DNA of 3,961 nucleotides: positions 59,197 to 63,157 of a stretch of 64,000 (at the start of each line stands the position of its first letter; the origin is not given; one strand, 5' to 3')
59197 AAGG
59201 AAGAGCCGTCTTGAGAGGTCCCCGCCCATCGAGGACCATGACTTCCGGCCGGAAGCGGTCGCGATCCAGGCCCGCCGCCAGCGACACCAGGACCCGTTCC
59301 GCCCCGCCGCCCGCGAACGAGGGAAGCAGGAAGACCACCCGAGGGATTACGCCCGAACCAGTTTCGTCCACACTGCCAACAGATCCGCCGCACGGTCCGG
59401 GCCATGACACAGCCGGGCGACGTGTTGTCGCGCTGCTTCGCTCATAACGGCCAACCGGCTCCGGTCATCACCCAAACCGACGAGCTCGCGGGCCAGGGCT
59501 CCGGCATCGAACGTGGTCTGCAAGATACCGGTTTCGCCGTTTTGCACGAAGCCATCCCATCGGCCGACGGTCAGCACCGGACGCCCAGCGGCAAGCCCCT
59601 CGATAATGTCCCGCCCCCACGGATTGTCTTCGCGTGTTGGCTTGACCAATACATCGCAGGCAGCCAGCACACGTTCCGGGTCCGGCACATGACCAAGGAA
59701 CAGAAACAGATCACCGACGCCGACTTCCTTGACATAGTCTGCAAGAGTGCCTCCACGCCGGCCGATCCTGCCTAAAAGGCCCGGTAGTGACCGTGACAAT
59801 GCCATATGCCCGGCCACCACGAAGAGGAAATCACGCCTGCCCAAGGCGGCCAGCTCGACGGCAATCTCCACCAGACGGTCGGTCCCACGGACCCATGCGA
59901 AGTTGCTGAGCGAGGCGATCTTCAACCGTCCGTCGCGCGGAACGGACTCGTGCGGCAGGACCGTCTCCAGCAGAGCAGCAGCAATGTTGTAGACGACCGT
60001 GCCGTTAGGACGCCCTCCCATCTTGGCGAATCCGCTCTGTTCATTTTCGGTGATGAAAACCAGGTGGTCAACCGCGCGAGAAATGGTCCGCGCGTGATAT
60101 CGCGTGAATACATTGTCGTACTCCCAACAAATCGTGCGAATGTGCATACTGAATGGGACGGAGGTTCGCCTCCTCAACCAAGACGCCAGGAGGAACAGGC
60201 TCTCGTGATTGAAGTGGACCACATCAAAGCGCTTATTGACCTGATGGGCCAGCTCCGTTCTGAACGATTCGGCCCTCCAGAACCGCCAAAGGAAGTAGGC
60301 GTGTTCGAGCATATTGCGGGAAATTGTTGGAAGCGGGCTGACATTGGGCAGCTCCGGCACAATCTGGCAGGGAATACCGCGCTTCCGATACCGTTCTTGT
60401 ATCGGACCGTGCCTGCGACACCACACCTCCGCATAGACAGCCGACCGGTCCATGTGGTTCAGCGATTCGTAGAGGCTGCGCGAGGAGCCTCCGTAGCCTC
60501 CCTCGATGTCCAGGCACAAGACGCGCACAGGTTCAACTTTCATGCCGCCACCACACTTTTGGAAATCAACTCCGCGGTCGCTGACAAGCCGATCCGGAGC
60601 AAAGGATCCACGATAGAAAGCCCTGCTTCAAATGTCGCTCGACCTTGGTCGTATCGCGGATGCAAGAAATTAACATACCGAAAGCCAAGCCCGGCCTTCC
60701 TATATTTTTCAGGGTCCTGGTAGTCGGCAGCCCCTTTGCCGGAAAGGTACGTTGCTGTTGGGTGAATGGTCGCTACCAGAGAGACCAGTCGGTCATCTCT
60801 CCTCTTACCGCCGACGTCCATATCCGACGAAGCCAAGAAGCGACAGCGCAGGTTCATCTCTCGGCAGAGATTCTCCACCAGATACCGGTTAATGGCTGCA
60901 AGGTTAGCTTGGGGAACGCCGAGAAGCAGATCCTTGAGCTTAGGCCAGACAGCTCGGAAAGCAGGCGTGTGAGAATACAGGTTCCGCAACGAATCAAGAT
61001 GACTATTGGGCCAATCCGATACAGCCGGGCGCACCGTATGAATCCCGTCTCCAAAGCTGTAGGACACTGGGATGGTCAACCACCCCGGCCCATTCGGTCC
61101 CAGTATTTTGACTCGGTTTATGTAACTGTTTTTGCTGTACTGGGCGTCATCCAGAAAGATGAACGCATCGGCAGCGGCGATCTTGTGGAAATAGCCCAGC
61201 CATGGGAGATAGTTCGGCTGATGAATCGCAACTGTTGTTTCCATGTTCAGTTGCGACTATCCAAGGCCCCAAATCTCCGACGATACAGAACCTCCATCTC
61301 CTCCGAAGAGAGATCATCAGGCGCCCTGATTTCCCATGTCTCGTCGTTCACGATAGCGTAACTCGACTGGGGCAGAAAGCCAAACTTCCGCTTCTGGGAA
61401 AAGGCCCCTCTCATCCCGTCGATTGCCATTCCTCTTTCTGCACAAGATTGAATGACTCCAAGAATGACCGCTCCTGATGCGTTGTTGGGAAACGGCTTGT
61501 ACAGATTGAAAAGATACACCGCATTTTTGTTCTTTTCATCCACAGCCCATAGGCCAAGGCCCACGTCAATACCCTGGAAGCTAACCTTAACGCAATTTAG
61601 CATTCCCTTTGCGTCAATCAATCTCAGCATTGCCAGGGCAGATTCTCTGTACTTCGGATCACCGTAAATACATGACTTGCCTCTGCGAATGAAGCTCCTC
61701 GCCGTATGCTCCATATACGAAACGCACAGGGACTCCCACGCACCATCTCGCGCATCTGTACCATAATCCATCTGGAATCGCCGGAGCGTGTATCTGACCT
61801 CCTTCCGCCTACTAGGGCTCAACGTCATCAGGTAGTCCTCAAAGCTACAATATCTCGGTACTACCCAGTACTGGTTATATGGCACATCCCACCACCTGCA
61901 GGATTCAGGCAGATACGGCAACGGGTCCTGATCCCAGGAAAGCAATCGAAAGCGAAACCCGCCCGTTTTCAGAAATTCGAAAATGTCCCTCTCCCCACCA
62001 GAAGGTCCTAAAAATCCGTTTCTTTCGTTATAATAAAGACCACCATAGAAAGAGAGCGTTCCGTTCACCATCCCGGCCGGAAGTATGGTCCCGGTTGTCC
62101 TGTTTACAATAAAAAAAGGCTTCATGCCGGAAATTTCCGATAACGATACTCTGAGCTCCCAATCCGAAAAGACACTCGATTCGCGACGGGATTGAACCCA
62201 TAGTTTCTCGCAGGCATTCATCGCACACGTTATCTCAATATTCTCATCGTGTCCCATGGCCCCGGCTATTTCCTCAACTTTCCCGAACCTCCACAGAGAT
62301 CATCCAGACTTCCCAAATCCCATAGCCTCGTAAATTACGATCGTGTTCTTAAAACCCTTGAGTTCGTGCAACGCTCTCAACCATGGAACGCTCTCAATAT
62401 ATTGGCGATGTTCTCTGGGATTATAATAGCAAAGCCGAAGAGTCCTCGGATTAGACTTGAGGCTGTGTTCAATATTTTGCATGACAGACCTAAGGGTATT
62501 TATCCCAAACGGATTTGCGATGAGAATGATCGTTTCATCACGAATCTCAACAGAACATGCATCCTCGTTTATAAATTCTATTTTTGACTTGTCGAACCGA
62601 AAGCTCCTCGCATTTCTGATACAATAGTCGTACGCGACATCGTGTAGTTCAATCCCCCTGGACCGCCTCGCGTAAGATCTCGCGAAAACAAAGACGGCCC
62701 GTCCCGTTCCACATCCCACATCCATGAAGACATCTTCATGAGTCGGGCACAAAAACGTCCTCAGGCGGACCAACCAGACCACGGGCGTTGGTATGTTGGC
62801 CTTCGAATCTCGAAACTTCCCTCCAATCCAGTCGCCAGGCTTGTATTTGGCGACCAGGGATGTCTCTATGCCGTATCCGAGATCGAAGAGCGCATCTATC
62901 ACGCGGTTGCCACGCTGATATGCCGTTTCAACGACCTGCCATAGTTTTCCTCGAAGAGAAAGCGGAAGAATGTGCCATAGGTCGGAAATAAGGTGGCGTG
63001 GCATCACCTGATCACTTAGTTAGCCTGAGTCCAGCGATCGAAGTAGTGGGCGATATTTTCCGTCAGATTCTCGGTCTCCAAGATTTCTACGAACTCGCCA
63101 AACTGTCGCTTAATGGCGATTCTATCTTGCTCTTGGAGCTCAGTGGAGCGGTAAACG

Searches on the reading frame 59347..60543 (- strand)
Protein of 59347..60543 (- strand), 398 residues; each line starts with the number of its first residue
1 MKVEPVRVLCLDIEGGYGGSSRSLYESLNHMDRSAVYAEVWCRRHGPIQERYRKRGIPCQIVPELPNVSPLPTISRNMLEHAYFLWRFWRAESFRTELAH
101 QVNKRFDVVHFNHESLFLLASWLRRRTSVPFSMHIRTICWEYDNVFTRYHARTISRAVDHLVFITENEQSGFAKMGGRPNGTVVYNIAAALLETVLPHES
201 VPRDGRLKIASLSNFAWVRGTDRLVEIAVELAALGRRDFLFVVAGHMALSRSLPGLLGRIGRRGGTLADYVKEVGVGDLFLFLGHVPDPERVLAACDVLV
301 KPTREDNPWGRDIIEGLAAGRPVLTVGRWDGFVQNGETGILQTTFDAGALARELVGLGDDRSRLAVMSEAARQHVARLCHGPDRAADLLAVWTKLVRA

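Call 82: search_protein_families(library=pfam, proteins=[window:59347-60543:-], max_evalue=0.001)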
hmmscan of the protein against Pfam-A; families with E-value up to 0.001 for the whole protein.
window:59347-60543:- (398 aa): 4 families
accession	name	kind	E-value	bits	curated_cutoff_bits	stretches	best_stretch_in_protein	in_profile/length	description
PF00534.26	Glycos_transf_1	-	8.4e-12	45.4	26.4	1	202-373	11-171/172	Glycosyl transferases group 1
PF13692.12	Glyco_trans_1_4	-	4.5e-11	43.6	27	1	211-357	6-139/142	Glycosyl transferases group 1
PF13579.12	Glyco_trans_4_4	-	1e-10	42.6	29.7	1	18-184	1-155/158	Glycosyl transferase 4-like domain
PF13439.12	Glyco_transf_4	-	1.9e-08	35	28.5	1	17-186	1-164/170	Glycosyltransferase Family 4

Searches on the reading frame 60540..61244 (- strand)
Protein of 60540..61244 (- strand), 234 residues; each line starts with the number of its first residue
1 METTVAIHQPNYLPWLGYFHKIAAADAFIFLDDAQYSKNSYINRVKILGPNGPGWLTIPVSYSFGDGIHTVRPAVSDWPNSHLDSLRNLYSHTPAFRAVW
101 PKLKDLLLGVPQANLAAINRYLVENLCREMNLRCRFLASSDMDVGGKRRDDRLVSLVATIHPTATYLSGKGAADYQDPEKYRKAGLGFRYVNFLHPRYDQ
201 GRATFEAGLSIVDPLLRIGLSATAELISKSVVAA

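Call 82: search_protein_families(library=pfam, proteins=[window:60540-61244:-], max_evalue=0.001)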
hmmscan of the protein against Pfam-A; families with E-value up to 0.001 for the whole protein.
window:60540-61244:- (234 aa): 1 family
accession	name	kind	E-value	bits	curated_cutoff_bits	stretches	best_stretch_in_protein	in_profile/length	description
PF08889.16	WbqC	-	1.5e-56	192.1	21.3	1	9-223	1-216/218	WbqC-like protein family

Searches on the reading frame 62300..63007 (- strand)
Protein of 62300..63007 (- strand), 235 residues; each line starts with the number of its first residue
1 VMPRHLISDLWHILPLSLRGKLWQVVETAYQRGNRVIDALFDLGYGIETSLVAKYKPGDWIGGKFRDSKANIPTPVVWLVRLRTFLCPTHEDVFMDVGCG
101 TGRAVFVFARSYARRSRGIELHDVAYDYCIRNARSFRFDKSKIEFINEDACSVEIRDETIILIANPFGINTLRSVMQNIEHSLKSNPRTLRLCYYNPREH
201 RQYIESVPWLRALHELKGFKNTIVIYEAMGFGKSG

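Call 82: search_protein_families(library=pfam, proteins=[window:62300-63007:-], max_evalue=0.001)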
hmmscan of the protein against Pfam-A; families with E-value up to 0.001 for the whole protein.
window:62300-63007:- (235 aa): 5 families
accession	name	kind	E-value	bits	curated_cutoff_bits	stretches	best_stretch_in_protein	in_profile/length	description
PF13649.12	Methyltransf_25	-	1.2e-06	29.5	27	1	95-184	2-94/97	Methyltransferase domain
PF08123.19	DOT1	-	3.3e-05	24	23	1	90-165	42-130/205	Histone methylation protein DOT1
PF13847.12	Methyltransf_31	-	7.6e-05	22.9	27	1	92-186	5-104/145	Methyltransferase domain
PF08241.18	Methyltransf_11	-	0.00011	23.2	21.2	1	96-167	2-68/95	Methyltransferase domain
PF01209.24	Ubie_methyltran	-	0.001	18.9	20.1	0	80-173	37-130/233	ubiE/COQ5 methyltransferase family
